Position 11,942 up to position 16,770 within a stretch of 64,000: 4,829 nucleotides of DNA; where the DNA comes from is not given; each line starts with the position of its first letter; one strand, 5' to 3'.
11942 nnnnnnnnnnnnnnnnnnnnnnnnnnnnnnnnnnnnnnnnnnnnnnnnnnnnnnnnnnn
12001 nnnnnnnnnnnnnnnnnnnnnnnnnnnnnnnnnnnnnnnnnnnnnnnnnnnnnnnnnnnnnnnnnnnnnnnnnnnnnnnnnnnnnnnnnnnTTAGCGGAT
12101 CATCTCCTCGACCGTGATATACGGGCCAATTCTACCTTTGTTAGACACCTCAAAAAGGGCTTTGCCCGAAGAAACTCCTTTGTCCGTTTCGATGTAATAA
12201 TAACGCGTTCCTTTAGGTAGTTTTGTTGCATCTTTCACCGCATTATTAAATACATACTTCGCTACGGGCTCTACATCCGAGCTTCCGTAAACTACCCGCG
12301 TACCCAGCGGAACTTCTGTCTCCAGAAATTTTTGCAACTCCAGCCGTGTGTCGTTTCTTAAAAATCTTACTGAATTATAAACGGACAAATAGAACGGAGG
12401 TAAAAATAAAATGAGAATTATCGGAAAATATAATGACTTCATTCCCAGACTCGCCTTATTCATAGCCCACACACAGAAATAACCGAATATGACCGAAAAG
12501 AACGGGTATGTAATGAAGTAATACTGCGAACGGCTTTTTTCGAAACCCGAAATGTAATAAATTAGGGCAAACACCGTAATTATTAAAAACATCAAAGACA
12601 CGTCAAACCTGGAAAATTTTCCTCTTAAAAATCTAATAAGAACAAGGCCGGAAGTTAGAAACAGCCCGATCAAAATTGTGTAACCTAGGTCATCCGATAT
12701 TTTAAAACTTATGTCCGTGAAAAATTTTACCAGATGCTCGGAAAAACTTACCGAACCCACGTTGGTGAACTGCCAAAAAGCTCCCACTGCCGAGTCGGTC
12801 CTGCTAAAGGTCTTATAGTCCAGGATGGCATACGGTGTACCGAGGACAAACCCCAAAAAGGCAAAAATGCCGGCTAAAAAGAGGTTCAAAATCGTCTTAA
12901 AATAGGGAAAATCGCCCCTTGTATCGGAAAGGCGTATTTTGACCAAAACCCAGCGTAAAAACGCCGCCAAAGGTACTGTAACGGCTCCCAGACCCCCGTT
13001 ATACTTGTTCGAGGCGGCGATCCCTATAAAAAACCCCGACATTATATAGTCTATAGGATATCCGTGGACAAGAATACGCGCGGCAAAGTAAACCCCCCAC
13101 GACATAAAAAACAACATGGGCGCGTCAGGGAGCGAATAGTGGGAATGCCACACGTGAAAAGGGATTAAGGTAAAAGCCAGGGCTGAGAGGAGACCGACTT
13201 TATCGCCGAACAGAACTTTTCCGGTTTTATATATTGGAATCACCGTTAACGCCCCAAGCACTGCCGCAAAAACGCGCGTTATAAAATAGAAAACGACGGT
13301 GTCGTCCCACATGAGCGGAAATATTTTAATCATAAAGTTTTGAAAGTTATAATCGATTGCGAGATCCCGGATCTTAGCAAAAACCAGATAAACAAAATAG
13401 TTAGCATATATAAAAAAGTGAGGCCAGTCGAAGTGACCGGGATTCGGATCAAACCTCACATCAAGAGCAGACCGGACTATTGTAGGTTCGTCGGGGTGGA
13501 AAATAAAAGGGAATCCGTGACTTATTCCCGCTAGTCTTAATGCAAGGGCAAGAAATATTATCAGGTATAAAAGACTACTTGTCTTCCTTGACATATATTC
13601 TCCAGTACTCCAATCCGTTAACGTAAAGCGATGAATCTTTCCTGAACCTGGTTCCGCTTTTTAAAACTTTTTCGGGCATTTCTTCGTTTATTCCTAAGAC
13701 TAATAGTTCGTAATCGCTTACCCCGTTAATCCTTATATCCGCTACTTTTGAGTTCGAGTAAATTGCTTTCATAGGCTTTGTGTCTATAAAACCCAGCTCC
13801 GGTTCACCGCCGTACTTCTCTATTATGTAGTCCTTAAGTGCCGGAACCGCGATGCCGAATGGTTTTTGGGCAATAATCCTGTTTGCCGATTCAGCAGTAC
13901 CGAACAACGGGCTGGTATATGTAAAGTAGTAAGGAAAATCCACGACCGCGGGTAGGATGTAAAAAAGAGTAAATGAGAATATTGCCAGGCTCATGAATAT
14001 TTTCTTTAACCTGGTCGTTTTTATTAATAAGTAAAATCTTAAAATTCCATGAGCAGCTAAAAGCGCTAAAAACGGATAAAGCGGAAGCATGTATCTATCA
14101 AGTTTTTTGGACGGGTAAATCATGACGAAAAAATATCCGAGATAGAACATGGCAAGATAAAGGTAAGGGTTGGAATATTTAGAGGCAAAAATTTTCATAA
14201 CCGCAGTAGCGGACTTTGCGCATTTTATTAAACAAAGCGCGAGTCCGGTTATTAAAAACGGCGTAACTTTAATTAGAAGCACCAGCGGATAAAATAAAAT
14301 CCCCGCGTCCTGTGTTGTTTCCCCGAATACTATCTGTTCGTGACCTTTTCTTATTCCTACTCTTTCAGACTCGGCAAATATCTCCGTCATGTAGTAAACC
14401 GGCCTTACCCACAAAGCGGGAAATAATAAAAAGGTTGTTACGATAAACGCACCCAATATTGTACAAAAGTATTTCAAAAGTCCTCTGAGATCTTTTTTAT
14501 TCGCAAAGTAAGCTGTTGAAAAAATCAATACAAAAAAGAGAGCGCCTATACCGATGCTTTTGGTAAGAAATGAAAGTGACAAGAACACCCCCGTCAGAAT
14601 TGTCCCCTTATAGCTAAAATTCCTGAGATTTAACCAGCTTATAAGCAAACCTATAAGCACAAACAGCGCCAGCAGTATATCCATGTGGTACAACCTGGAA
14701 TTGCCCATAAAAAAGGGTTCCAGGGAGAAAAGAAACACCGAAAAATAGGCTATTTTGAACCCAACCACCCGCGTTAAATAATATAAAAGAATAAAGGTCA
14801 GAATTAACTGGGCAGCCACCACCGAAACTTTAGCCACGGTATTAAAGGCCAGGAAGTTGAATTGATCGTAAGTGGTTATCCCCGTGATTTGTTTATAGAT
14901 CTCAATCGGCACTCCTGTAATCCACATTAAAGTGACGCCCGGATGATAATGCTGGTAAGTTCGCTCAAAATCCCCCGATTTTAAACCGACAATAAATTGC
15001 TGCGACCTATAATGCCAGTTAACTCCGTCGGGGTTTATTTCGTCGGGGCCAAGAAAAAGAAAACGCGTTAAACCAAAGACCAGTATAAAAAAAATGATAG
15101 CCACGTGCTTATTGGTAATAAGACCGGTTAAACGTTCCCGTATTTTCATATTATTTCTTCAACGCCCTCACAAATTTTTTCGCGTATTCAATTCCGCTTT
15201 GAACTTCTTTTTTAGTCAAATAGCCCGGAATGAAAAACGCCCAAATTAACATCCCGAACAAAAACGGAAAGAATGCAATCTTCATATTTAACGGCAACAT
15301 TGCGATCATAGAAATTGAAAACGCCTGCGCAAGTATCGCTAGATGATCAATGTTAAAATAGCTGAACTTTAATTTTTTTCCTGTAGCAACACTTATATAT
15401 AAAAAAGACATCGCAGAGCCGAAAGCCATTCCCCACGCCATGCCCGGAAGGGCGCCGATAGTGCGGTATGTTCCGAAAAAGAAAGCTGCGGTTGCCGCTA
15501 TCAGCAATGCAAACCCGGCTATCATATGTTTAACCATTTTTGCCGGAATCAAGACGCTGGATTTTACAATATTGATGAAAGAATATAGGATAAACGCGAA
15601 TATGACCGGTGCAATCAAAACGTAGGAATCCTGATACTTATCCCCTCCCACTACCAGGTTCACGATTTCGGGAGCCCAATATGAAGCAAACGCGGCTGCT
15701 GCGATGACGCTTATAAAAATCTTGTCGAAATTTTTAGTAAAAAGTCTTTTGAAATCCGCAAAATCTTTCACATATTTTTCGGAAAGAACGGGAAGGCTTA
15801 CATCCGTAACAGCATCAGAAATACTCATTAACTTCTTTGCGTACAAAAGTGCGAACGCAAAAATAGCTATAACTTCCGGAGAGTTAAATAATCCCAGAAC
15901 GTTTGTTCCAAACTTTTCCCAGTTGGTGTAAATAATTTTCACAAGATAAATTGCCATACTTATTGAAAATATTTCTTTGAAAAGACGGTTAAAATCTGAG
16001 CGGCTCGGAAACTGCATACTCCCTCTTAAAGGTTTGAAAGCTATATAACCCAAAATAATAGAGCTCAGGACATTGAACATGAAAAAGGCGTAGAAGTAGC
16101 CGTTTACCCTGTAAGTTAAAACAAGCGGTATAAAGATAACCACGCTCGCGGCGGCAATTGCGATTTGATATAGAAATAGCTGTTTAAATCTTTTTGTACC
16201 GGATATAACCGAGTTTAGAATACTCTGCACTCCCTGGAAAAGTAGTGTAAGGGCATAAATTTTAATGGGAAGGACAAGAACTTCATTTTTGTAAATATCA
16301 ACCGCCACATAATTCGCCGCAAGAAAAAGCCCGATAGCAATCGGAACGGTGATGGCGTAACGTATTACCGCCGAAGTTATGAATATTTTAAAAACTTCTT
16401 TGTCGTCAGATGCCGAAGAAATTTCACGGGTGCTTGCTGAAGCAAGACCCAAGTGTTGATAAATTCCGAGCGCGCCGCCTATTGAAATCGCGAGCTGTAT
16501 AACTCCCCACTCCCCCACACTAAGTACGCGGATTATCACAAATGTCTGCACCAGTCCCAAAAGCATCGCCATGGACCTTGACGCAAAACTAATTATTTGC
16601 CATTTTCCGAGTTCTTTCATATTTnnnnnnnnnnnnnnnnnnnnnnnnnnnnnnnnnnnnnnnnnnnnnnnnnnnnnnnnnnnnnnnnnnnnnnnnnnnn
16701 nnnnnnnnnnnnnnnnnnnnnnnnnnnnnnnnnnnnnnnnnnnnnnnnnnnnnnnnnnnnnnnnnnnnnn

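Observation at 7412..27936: Exceptionally GT-C-rich glycosylation locus: five or more PMT/ArnT-like membrane glycosyltransferases, three polyprenol-P-sugar synthases, two flippases, three GT4 and Ugd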

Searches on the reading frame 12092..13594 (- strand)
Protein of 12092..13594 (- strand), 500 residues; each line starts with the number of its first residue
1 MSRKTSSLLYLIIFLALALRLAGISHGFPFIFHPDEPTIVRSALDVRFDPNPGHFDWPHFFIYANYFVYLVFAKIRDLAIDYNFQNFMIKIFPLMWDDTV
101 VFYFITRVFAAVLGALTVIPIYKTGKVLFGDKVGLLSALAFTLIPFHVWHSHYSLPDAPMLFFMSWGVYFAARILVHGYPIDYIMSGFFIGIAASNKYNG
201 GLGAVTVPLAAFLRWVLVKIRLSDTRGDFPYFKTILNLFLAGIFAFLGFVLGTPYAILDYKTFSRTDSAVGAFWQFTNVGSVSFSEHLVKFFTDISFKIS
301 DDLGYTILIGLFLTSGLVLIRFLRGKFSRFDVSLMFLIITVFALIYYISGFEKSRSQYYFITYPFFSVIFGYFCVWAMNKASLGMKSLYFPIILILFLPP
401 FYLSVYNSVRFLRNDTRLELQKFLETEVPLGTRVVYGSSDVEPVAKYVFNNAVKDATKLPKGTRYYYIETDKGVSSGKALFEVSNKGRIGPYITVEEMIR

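Call 3: search_protein_families(library=pfam, proteins=[window:12092-13594:-], max_evalue=0.01)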
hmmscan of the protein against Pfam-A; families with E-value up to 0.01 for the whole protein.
window:12092-13594:- (500 aa): 1 family
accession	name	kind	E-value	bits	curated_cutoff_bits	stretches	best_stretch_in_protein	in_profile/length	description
PF13231.12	PMT_2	-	2.5e-12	47.7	26.1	1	106-213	24-131/160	Dolichyl-phosphate-mannose-protein mannosyltransferase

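Call 8: search_protein_families(library=ncbifam, proteins=[window:12092-13594:-], max_evalue=0.01)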
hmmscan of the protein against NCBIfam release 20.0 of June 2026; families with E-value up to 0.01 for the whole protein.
window:12092-13594:- (500 aa): 1 family
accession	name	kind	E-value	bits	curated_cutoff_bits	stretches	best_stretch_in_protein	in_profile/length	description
TIGR04154.1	archaeo_STT3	subfamily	1.7e-06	26.7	450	1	101-155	93-148/831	oligosaccharyl transferase, archaeosortase A system-associated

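Call 14: search_solved_structures(query=window:12092-13594:-, max_evalue=1)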
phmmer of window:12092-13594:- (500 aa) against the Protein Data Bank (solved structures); distinct sequences matched with E-value up to 1: 2.
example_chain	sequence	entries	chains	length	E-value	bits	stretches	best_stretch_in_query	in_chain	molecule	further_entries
3p8c_F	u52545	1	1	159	0.45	12.8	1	418-459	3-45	Abl interactor 2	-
7usc_E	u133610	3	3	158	0.54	12.5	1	419-459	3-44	Abl interactor 2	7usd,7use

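Call 86: search_protein_families(library=padloc, proteins=[window:12092-13594:-], max_evalue=0.001)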
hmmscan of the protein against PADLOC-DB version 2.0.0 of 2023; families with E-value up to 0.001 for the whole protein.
window:12092-13594:- (500 aa): 0 families

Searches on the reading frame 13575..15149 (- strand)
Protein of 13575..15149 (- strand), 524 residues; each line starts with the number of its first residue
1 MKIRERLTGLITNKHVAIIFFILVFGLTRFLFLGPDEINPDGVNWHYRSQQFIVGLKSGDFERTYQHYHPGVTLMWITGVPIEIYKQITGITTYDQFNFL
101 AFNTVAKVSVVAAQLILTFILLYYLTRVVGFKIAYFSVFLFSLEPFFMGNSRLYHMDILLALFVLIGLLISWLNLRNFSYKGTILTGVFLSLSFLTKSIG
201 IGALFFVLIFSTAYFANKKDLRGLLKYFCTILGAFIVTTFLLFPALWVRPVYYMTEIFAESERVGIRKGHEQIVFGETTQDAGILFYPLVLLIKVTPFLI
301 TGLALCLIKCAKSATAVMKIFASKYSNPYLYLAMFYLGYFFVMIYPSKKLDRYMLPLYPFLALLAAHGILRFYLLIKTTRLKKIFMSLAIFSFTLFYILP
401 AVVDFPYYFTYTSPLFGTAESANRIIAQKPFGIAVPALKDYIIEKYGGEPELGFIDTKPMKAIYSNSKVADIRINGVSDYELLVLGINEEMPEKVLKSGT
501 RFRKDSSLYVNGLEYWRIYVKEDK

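Call 3: search_protein_families(library=pfam, proteins=[window:13575-15149:-], max_evalue=0.01)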
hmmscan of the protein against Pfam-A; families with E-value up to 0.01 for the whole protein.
window:13575-15149:- (524 aa): 2 families
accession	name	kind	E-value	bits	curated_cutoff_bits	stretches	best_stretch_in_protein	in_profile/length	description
PF02366.24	PMT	-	2.2e-05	24.6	22.7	1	112-246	90-231/245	Dolichyl-phosphate-mannose-protein mannosyltransferase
PF13231.12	PMT_2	-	6e-05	23.8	26.1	1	110-239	27-152/160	Dolichyl-phosphate-mannose-protein mannosyltransferase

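Call 8: search_protein_families(library=ncbifam, proteins=[window:13575-15149:-], max_evalue=0.01)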
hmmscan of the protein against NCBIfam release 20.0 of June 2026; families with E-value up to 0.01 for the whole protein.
window:13575-15149:- (524 aa): 0 families

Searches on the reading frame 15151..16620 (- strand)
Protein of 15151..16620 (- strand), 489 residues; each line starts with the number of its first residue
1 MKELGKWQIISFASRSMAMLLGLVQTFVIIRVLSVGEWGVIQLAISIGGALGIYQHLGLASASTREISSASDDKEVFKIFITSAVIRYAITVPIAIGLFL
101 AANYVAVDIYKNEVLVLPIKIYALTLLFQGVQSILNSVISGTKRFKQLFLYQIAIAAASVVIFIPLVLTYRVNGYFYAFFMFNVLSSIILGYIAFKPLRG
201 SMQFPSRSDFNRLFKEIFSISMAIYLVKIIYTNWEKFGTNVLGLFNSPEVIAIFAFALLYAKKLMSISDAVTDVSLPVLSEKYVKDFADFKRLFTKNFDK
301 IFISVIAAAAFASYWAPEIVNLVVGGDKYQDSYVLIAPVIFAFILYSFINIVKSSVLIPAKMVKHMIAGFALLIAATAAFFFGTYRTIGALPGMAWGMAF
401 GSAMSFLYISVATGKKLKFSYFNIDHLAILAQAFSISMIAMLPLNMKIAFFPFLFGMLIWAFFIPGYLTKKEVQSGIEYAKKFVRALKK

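Call 3: search_protein_families(library=pfam, proteins=[window:15151-16620:-], max_evalue=0.01)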
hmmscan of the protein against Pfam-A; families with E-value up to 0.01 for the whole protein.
window:15151-16620:- (489 aa): 2 families
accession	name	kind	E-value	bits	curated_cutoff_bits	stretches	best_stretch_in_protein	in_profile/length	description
PF13440.11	Polysacc_synt_3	-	2.2e-17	63.7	23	1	29-331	2-290/293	Polysaccharide biosynthesis protein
PF01943.22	Polysacc_synt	-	1.2e-16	61.4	28.2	1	9-281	6-272/274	Polysaccharide biosynthesis protein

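Call 8: search_protein_families(library=ncbifam, proteins=[window:15151-16620:-], max_evalue=0.01)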
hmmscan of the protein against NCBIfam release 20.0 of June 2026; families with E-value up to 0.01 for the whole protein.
window:15151-16620:- (489 aa): 0 families
